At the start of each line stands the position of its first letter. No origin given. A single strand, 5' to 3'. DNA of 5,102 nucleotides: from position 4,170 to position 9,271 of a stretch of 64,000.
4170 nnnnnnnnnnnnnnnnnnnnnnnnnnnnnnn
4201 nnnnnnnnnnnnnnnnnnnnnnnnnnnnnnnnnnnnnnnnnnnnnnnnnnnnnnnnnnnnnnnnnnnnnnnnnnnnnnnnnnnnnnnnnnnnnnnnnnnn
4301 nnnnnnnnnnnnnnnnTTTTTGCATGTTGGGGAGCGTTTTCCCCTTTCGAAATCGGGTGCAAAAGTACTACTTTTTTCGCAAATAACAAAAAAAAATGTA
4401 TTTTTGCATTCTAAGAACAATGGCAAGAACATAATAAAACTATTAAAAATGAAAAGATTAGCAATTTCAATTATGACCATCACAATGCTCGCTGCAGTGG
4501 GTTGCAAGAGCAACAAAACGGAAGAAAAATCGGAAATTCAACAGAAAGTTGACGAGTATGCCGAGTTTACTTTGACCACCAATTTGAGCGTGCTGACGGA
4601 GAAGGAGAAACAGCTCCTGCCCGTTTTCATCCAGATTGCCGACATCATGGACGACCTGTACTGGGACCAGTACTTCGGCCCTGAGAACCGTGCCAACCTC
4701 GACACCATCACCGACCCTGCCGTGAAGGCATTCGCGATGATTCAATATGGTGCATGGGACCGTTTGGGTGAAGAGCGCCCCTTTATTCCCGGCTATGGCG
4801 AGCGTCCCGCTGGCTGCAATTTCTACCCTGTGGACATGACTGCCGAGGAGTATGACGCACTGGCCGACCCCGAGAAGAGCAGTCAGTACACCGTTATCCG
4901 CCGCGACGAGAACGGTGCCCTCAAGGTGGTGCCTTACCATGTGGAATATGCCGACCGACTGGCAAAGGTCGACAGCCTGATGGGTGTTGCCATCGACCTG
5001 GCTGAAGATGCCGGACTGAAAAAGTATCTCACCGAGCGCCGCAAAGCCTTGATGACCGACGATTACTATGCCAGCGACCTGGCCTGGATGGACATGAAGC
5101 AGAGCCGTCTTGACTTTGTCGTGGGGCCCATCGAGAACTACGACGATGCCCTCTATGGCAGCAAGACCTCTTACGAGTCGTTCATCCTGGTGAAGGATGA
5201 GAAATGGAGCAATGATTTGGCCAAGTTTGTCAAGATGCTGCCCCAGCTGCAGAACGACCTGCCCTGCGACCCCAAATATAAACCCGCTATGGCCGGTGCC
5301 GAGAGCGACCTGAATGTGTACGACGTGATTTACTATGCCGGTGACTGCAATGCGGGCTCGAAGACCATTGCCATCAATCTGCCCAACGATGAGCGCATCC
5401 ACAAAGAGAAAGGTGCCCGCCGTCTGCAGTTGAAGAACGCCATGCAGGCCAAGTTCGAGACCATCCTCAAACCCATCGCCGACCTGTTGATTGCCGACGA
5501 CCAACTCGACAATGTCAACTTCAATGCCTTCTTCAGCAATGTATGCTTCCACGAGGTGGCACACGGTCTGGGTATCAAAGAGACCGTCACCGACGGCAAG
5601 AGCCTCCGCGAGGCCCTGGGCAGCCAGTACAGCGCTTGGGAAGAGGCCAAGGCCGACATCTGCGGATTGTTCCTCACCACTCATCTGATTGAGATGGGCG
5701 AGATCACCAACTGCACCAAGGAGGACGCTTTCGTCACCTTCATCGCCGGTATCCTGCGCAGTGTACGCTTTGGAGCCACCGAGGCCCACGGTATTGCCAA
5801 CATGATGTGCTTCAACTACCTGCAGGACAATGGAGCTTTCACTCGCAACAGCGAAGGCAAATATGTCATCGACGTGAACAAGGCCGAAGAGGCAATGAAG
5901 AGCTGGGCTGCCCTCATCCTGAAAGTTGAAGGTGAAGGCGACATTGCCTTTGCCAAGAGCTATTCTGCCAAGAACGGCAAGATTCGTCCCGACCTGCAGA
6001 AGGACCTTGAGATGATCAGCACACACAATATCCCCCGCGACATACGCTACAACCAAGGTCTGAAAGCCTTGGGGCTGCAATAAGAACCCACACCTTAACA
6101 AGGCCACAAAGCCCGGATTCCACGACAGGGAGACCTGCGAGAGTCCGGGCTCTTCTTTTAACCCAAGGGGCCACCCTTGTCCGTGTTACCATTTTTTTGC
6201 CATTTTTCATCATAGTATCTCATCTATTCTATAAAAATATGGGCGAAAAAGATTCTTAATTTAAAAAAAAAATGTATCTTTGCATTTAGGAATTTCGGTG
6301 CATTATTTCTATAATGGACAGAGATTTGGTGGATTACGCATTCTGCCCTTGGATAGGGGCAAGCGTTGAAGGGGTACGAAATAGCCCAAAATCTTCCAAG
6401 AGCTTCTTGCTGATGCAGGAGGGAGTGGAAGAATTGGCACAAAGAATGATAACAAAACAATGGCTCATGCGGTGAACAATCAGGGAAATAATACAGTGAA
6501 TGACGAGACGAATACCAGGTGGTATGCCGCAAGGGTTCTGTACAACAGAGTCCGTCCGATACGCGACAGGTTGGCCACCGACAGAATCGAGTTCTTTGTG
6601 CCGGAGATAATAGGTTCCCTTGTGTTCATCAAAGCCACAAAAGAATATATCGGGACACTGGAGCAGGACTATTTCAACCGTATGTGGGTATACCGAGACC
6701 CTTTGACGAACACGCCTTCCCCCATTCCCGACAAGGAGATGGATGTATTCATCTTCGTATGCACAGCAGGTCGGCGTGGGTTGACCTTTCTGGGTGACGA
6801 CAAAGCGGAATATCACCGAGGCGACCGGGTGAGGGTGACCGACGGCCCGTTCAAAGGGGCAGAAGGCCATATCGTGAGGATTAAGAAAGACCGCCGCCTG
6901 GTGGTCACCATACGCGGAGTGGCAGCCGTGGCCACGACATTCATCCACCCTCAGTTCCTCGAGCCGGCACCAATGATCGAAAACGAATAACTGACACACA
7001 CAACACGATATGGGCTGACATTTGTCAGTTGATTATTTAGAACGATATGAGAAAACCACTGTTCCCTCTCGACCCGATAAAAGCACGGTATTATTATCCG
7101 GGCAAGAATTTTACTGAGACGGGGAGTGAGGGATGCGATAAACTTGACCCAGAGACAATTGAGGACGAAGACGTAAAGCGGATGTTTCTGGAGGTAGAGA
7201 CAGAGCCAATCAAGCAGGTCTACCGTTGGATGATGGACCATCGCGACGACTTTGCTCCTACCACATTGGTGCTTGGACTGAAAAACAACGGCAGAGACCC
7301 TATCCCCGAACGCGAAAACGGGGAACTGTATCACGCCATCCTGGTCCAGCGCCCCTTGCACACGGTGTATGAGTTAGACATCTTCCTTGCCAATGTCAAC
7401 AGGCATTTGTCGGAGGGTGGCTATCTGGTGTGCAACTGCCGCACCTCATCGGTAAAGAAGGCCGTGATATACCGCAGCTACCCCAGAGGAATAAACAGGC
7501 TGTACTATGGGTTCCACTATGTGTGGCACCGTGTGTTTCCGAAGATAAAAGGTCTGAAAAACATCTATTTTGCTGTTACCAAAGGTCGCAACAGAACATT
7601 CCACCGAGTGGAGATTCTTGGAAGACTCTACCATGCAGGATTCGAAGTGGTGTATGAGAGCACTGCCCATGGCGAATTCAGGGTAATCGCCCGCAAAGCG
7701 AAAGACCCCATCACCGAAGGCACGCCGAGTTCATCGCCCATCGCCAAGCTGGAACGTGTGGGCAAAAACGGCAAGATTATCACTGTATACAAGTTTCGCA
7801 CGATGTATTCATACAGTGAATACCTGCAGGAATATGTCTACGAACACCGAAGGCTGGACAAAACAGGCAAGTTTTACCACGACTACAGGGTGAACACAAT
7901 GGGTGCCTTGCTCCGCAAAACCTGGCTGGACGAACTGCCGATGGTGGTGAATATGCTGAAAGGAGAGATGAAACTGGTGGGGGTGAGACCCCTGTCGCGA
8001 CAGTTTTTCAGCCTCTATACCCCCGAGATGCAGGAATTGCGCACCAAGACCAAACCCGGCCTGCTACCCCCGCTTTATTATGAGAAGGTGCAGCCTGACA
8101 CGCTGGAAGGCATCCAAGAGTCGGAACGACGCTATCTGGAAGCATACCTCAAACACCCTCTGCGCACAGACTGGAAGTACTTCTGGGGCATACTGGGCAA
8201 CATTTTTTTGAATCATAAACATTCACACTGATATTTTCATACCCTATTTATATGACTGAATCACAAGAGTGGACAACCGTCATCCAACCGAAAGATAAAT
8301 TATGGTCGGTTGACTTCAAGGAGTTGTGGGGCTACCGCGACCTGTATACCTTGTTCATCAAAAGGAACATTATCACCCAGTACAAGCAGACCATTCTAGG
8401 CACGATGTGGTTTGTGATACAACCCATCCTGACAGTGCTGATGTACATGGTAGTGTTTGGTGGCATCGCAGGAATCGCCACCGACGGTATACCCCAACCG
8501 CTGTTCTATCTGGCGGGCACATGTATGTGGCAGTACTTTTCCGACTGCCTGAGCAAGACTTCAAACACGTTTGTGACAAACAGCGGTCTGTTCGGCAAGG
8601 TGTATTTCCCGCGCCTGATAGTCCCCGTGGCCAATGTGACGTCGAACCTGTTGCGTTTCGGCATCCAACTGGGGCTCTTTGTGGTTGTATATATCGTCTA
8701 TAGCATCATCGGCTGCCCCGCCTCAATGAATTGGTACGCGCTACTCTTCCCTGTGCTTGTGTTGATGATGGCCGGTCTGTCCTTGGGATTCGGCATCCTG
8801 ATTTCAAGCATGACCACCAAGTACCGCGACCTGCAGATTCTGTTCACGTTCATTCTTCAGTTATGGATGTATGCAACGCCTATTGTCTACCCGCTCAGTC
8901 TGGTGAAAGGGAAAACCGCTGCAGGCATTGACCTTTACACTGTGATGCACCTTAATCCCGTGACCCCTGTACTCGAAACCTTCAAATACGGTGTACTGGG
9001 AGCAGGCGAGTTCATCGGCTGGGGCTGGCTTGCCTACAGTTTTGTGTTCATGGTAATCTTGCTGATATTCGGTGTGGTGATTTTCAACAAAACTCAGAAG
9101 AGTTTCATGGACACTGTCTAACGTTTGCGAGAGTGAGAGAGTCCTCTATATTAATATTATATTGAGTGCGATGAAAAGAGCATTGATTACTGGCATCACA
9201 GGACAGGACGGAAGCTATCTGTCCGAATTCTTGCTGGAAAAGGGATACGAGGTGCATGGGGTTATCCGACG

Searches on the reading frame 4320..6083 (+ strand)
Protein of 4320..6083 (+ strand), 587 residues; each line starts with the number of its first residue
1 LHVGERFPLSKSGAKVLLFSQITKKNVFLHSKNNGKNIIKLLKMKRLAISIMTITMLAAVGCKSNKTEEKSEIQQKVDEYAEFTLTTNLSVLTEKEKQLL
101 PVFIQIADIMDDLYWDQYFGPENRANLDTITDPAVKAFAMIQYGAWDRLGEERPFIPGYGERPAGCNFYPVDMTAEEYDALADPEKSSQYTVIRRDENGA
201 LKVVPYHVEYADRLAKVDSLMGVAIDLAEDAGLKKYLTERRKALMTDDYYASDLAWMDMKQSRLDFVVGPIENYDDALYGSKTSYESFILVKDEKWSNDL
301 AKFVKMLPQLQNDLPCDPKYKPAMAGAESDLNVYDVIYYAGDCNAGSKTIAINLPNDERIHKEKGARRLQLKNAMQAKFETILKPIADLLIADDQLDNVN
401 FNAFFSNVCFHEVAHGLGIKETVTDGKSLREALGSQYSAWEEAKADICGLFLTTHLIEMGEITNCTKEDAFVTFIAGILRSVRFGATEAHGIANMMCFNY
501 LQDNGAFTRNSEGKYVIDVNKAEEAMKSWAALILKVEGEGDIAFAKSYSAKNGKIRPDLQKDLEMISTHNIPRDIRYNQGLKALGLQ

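Call 9: search_protein_families(library=pfam, proteins=[window:4320-6083:+], max_evalue=0.001)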
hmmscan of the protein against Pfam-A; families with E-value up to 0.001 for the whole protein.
window:4320-6083:+ (587 aa): 1 family
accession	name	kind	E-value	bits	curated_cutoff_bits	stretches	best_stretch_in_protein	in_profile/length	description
PF03571.21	Peptidase_M49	-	2.6e-15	56.3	21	1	200-418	91-306/548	Peptidase family M49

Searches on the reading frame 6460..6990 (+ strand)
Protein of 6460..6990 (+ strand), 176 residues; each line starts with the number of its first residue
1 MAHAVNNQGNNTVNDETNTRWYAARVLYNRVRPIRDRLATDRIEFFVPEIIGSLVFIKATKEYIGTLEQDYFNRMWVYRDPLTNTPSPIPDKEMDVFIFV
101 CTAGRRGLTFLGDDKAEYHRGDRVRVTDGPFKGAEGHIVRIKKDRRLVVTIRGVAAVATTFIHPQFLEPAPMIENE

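Call 9: search_protein_families(library=pfam, proteins=[window:6460-6990:+], max_evalue=0.001)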
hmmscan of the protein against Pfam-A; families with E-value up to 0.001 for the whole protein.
window:6460-6990:+ (176 aa): 1 family
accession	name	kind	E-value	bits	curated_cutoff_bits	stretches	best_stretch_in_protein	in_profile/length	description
PF00467.35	KOW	-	2.3e-07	30.8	22.3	1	120-149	1-31/32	KOW motif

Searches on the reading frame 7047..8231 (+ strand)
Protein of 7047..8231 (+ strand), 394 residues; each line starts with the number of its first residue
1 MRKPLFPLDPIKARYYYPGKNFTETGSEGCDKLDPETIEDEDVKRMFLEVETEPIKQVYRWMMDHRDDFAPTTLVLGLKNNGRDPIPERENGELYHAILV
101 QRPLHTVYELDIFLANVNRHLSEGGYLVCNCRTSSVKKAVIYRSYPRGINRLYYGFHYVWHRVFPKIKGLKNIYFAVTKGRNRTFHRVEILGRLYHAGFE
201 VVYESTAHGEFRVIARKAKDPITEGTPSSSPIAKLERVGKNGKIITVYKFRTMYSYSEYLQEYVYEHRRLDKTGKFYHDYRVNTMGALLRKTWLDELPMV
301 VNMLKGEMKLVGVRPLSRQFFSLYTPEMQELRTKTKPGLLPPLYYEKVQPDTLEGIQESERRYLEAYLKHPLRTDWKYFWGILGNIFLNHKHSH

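Call 9: search_protein_families(library=pfam, proteins=[window:7047-8231:+], max_evalue=0.001)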
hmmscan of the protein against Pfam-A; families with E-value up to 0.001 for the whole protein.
window:7047-8231:+ (394 aa): 1 family
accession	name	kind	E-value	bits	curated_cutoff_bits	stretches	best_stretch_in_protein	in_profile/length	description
PF02397.22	Bac_transf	-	1e-23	84.2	27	1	231-347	35-140/179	Bacterial sugar transferase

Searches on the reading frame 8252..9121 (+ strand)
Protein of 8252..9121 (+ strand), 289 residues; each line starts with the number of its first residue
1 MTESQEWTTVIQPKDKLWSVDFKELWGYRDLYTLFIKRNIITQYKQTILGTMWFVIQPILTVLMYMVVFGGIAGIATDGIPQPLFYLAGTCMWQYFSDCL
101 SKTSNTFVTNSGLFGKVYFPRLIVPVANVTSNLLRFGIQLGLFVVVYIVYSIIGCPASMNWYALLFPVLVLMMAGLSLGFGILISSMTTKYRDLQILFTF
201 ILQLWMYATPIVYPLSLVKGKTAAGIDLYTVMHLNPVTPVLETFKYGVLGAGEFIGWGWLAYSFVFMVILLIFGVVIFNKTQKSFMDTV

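Call 9: search_protein_families(library=pfam, proteins=[window:8252-9121:+], max_evalue=0.001)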
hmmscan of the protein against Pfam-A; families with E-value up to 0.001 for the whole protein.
window:8252-9121:+ (289 aa): 1 family
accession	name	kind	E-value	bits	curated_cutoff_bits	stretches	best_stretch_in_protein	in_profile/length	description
PF01061.29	ABC2_membrane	-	3.5e-16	59.8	26.9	1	34-246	5-208/211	ABC-2 type transporter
